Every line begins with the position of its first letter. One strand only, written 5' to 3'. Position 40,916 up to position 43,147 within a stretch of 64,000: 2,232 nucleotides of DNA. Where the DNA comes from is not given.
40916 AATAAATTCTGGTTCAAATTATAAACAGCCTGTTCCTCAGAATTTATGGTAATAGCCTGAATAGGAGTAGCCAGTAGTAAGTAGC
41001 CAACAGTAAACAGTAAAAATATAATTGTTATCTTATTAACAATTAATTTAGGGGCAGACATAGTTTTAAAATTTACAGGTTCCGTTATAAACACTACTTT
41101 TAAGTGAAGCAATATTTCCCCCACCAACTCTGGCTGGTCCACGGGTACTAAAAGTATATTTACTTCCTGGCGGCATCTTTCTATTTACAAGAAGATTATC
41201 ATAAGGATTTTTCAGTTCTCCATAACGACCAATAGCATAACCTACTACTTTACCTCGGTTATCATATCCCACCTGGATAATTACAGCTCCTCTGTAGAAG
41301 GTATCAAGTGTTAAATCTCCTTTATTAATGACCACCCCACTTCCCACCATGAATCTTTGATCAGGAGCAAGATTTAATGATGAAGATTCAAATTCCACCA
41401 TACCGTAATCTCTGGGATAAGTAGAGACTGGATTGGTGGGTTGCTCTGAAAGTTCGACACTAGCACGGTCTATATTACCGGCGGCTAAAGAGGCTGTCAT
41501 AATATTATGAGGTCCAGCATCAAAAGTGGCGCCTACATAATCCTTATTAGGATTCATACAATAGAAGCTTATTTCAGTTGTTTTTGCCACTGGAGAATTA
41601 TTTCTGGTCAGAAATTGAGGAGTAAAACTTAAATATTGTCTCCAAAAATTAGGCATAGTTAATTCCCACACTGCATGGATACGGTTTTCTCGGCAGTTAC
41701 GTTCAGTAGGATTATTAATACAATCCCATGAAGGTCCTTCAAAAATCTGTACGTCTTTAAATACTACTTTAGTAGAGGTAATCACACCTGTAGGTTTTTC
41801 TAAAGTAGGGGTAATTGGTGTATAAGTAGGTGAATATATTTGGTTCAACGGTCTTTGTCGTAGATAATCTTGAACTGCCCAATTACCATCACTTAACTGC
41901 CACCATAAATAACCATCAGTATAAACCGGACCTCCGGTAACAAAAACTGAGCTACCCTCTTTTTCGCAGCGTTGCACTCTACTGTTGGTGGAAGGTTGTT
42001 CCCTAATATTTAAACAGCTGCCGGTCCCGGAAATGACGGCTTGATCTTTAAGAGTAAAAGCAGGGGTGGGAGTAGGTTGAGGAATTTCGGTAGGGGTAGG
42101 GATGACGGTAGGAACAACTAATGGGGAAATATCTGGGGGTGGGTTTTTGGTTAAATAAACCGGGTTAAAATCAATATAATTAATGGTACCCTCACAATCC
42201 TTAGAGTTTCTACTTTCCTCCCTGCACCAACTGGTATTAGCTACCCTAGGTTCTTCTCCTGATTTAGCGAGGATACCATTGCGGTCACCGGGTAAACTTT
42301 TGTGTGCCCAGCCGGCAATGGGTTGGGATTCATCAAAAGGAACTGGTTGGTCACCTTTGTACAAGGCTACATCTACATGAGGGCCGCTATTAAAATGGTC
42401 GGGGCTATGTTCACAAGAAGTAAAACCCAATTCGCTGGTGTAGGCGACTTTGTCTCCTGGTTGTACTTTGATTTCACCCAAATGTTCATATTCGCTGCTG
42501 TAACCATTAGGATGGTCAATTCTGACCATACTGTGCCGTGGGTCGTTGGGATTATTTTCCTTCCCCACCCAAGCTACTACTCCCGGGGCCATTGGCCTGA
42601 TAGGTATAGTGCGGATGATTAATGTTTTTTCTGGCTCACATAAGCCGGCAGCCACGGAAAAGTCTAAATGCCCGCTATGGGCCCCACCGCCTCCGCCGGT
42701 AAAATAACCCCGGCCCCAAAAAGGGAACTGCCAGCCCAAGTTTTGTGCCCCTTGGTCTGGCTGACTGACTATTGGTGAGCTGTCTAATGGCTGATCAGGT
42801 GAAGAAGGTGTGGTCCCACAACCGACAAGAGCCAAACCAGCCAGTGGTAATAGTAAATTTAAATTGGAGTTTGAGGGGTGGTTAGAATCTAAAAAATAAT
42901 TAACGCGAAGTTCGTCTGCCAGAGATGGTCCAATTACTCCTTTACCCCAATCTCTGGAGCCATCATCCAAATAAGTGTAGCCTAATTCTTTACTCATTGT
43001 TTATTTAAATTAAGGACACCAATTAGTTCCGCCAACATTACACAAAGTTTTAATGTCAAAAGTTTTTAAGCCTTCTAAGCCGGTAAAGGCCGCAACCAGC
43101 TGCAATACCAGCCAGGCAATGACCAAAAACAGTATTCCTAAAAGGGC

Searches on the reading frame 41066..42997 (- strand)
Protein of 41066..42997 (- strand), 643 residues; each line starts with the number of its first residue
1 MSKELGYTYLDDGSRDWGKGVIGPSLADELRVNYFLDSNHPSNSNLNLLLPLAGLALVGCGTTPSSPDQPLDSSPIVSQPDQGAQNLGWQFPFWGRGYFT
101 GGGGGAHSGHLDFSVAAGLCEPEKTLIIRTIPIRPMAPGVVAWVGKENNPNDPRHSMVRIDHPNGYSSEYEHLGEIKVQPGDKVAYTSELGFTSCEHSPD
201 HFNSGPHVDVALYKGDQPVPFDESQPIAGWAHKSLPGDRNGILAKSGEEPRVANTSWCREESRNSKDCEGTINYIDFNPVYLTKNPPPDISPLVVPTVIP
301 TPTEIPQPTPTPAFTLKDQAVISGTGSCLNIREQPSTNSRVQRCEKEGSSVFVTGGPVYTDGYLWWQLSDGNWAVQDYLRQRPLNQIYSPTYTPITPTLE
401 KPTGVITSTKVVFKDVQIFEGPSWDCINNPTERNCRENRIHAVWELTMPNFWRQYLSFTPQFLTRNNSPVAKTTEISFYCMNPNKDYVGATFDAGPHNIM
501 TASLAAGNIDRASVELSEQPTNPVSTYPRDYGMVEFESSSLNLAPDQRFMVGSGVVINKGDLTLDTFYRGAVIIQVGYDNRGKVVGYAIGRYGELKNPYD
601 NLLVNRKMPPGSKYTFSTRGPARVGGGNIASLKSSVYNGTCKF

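Call 23: search_protein_families(library=ncbifam, proteins=[window:41066-42997:-], max_evalue=0.1)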
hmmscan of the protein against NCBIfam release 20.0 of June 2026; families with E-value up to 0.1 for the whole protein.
window:41066-42997:- (643 aa): 5 families
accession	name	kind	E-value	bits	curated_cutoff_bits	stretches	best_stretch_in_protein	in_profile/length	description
NF052336.1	PdgHdaseHSB100310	equivalog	0.0004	19.8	500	1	156-249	89-178/316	peptidoglycan hydrolase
NF047755.1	LIC_10271_M23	exception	0.0076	16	180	1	134-191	131-184/207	LIC_10271 family cell wall hydrolase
NF053738.1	S2SprSpoIIQBc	equivalog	0.01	15.5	250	1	157-219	157-217/232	stage II sporulation protein SpoIIQ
NF052530.1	Heli_ShapePgp3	exception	0.018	14.1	300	0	158-192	201-235/270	peptidoglycan metallopeptidase Pgp3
NF047657.1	CellWlHdaseLepto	equivalog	0.021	14.3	400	1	132-190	140-194/221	hypothetical protein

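Call 69: search_protein_families(library=pfam, proteins=[window:41066-42997:-], max_evalue=0.01)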
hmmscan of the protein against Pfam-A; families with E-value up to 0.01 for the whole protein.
window:41066-42997:- (643 aa): 1 family
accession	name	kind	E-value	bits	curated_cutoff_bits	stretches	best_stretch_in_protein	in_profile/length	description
PF01551.29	Peptidase_M23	-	2.3e-09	37.8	28.7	1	132-219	15-94/96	Peptidase family M23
